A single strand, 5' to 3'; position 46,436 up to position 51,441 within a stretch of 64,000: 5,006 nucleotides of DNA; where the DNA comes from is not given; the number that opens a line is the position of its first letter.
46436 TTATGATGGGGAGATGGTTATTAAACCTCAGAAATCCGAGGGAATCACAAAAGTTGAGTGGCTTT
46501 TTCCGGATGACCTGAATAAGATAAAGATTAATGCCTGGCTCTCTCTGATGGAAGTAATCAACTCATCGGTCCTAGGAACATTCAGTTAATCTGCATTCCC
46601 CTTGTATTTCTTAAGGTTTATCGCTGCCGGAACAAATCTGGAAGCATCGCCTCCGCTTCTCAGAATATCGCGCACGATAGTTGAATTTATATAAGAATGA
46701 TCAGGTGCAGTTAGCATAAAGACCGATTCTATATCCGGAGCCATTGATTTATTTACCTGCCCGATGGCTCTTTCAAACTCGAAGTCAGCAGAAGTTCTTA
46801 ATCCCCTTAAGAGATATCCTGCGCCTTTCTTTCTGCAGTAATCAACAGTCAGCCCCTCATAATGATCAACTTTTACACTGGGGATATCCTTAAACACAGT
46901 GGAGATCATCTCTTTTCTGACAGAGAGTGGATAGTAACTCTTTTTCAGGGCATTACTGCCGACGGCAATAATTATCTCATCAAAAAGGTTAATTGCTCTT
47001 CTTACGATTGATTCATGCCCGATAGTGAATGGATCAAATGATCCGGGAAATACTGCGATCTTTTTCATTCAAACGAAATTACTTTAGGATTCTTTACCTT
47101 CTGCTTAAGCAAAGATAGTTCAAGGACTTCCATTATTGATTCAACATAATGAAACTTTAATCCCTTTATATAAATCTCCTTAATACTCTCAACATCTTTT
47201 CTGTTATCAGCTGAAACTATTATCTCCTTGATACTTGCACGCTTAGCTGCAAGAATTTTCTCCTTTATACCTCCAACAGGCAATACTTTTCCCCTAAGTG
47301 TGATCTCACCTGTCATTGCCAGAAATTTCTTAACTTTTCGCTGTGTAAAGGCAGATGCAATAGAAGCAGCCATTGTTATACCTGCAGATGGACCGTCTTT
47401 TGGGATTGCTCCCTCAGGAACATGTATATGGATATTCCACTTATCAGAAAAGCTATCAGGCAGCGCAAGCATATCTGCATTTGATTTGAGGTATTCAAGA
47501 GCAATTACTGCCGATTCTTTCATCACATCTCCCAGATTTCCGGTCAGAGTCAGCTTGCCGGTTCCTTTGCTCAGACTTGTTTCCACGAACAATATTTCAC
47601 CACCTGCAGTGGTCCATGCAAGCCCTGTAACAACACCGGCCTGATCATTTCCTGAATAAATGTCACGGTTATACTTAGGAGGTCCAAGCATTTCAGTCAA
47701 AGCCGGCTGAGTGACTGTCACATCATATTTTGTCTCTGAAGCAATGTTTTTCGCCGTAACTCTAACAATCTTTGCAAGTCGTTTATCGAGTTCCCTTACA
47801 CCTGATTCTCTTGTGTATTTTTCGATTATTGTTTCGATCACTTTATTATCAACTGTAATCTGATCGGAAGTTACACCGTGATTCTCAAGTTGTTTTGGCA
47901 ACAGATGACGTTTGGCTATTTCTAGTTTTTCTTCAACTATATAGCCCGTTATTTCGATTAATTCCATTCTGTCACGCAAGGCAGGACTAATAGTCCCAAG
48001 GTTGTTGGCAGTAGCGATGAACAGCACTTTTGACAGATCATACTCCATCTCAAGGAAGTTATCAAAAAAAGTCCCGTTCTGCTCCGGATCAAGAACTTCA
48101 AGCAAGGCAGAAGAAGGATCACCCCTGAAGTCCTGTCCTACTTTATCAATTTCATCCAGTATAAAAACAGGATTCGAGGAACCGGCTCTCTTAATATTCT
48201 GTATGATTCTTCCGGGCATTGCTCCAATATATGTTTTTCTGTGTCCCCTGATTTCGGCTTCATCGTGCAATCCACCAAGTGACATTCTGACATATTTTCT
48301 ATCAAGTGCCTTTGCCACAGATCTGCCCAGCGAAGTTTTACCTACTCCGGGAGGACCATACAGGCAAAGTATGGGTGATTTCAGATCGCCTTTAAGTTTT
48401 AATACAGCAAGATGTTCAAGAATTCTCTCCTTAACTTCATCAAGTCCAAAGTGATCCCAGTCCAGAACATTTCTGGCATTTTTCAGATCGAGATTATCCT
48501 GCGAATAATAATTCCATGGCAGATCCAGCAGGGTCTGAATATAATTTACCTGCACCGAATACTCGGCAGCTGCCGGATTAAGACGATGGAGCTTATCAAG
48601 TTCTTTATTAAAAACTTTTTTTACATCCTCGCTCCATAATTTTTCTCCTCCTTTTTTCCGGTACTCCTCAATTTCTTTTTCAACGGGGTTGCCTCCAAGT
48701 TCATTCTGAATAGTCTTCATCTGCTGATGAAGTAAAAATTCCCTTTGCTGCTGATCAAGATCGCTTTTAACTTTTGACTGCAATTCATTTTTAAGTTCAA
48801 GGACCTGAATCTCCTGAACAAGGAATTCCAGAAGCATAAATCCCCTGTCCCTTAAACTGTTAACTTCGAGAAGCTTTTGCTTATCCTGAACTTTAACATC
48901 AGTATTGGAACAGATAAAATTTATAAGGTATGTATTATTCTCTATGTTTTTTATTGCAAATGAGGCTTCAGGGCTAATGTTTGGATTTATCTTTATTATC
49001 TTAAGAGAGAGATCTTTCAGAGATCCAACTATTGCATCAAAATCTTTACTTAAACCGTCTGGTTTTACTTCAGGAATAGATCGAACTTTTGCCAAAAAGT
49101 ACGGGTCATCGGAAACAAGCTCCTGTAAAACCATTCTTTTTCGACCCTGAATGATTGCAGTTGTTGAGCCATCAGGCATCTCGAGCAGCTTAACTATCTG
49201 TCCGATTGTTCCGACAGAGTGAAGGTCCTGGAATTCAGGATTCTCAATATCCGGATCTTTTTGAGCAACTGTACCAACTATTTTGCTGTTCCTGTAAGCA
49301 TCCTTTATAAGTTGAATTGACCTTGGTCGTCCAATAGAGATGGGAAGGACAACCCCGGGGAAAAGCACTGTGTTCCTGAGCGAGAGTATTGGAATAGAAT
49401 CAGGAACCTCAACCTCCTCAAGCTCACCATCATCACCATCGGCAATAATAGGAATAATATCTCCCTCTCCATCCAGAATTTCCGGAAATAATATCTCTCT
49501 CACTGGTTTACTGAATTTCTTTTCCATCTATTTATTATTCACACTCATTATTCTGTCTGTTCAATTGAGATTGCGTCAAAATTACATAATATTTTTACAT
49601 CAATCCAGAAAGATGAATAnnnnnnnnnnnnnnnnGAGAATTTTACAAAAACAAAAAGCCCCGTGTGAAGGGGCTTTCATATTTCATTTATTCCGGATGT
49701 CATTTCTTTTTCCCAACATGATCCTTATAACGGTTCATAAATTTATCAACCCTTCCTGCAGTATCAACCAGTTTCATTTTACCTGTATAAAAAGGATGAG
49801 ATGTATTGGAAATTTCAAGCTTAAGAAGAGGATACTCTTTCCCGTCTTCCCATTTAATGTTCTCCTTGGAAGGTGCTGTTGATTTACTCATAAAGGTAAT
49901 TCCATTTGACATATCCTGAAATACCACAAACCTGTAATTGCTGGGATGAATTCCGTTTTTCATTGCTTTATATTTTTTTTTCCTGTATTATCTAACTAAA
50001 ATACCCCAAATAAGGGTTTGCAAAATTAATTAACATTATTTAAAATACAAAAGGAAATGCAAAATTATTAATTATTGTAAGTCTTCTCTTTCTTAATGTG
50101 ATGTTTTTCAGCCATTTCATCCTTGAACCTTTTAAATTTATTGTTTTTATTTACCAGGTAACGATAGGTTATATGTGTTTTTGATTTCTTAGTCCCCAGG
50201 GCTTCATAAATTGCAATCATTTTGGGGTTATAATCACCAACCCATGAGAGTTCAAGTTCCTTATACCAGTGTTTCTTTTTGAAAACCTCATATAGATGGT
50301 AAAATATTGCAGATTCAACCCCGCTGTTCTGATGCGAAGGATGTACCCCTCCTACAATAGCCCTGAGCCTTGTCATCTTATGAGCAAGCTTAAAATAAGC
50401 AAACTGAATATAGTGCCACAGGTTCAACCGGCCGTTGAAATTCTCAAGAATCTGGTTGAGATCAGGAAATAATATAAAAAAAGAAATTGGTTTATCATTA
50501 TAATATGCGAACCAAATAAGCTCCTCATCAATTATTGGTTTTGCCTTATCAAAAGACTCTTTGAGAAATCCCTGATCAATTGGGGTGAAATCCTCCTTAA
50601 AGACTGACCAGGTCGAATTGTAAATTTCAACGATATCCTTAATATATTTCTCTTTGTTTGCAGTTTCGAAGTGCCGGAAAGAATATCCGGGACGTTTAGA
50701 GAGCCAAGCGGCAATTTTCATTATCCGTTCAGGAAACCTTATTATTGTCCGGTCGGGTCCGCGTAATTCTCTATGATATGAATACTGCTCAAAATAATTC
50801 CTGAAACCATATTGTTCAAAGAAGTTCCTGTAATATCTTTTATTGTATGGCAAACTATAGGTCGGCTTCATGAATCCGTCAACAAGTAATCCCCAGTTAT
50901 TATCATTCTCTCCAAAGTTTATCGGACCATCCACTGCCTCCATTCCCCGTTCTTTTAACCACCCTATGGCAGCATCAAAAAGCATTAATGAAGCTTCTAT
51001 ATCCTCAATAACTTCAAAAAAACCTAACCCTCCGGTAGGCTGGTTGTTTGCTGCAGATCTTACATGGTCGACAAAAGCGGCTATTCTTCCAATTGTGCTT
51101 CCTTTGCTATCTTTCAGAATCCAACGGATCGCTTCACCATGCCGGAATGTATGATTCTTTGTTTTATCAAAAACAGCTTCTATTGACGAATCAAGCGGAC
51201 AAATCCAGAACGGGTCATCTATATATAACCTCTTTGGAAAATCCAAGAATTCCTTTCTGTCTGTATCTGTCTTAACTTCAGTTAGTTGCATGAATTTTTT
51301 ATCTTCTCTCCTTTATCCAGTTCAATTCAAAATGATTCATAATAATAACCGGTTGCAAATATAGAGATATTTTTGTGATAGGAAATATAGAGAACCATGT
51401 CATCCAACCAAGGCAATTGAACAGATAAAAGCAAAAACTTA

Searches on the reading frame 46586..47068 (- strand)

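Call 7: search_protein_families(library=pfam, proteins=[window:46586-47068:-], max_evalue=0.001)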
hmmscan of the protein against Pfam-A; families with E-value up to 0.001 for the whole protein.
window:46586-47068:- (160 aa): 1 family
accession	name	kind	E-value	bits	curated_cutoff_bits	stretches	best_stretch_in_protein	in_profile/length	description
PF01467.32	CTP_transf_like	-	2.8e-19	70.1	21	1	6-134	1-132/133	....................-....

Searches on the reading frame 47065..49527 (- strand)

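Call 7: search_protein_families(library=pfam, proteins=[window:47065-49527:-], max_evalue=0.001)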
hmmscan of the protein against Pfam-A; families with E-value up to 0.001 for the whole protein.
window:47065-49527:- (820 aa): 12 families
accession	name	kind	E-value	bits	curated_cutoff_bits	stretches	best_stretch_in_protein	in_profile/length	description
PF05362.19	Lon_C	-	1.8e-79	266.5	21.1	1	605-806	2-203/205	Lon protease (S16) C-terminal proteolytic domain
PF02190.22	LON_substr_bdg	-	6.4e-49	167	28.7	1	45-237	2-199/200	ATP-dependent protease La (LON) substrate-binding domain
PF00004.35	AAA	-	1.6e-25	90.5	21.2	1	387-524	1-126/131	ATPase family associated with various cellular activities (AAA)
PF22667.2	Lon_lid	-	2.3e-18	66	27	1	548-600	1-54/57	Lon protease AAA+ ATPase lid domain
PF07728.20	AAA_5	-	2.9e-11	43.9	22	1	387-521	2-139/139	AAA domain (dynein-related subfamily)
PF13541.12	ChlI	-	7.1e-09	36.1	27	1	648-775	1-121/121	Subunit ChlI of Mg-chelatase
PF13401.12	AAA_22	-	1.9e-05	25.4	27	1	386-468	7-97/130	AAA domain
PF13191.12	AAA_16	-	2.6e-05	25.2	32.6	1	384-421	24-60/167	AAA ATPase domain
PF08298.17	AAA_PrkA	-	0.00012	21.7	25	1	353-411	55-112/358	PrkA AAA domain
PF13173.12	AAA_14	-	0.00045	20.7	27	0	384-530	2-124/129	AAA domain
PF07724.20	AAA_2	-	0.00082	19.9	27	0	389-509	8-125/166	AAA domain (Cdc48 subfamily)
PF05496.18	RuvB_N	-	0.00082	19.6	27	0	359-413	9-62/159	Holliday junction DNA helicase RuvB P-loop domain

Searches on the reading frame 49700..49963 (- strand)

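Call 7: search_protein_families(library=pfam, proteins=[window:49700-49963:-], max_evalue=0.001)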
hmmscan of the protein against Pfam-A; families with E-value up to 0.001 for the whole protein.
window:49700-49963:- (87 aa): 1 family
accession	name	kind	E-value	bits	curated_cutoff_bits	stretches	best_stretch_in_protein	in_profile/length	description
PF01197.23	Ribosomal_L31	-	5.1e-25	87.9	27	1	1-80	1-65/65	Ribosomal protein L31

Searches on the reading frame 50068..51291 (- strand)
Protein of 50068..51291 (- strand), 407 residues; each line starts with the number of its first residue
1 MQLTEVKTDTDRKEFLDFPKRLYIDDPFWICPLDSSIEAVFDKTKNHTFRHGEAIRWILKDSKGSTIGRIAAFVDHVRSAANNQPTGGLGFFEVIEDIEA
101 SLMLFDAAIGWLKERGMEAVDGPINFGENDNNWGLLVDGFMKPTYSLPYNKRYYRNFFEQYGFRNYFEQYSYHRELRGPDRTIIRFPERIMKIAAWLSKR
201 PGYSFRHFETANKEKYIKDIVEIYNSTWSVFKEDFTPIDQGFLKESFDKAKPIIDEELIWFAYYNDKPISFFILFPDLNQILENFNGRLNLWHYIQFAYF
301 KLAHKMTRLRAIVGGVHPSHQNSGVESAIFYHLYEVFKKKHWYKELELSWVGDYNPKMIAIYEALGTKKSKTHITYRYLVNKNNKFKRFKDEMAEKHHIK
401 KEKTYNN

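Call 7: search_protein_families(library=pfam, proteins=[window:50068-51291:-], max_evalue=0.001)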
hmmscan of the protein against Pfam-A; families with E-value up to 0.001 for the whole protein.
window:50068-51291:- (407 aa): 1 family
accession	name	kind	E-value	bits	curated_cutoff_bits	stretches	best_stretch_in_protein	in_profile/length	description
PF00583.31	Acetyltransf_1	-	0.00017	22.3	20.7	0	239-366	23-115/116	Acetyltransferase (GNAT) family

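Call 14: search_protein_families(library=pfam, proteins=[window:50068-51291:-], max_evalue=10)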
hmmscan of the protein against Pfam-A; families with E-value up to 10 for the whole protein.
window:50068-51291:- (407 aa): 2 families
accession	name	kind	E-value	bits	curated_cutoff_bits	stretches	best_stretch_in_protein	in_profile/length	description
PF00583.31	Acetyltransf_1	-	0.00017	22.3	20.7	1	239-366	23-115/116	Acetyltransferase (GNAT) family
PF13508.13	Acetyltransf_7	-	0.29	12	27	1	310-366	32-81/84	Acetyltransferase (GNAT) domain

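Call 36: search_solved_structures(query=window:50068-51291:-, max_evalue=10)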
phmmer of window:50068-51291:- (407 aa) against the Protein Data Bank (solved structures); distinct sequences matched with E-value up to 10: 1.
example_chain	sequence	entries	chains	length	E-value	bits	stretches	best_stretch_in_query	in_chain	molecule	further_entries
9jtz_A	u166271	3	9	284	2.1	10.5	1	343-378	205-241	Membrane-associated phosphatidylinositol transfer protein 1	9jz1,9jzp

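Call 52: search_protein_families(library=ncbifam, proteins=[window:50068-51291:-], max_evalue=0.001)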
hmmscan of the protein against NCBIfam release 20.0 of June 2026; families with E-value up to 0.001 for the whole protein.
window:50068-51291:- (407 aa): 0 families

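Call 89: search_solved_structures(query=A5, max_evalue=10)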
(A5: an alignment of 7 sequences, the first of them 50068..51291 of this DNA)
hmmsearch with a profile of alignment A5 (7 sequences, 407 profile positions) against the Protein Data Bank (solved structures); distinct sequences matched with E-value up to 10: 9.
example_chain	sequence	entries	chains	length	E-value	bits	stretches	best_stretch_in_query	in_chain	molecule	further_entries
6i4b_A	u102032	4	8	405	0.049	15.8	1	247-284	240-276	Dihydroorotate dehydrogenase (quinone), mitochondrial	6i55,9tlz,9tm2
7kyv_A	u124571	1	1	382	0.056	15.6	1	247-284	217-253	Dihydroorotate dehydrogenase (quinone), mitochondrial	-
6e0b_A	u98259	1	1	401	0.059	15.6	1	247-284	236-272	Dihydroorotate dehydrogenase (quinone), mitochondrial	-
3sfk_A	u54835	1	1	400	0.059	15.6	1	247-284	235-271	Dihydroorotate dehydrogenase (quinone), mitochondrial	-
4cq8_A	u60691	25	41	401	0.059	15.6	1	247-284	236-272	DIHYDROOROTATE DEHYDROGENASE | Dihydroorotate dehydrogenase (quinone), mitochondrial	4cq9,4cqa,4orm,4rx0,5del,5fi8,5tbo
3i65_A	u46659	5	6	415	0.062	15.5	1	247-284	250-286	Dihydroorotate dehydrogenase homolog, mitochondrial | Dihydroorotate dehydrogenase (quinone), mitochondrial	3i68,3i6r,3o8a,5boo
2pyb_A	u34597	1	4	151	0.12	14.6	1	297-389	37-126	Neutrophil activating protein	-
2bei_A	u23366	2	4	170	0.83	11.8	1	316-369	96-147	Diamine acetyltransferase 2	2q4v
9jtz_A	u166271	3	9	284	3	10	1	337-379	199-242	Membrane-associated phosphatidylinositol transfer protein 1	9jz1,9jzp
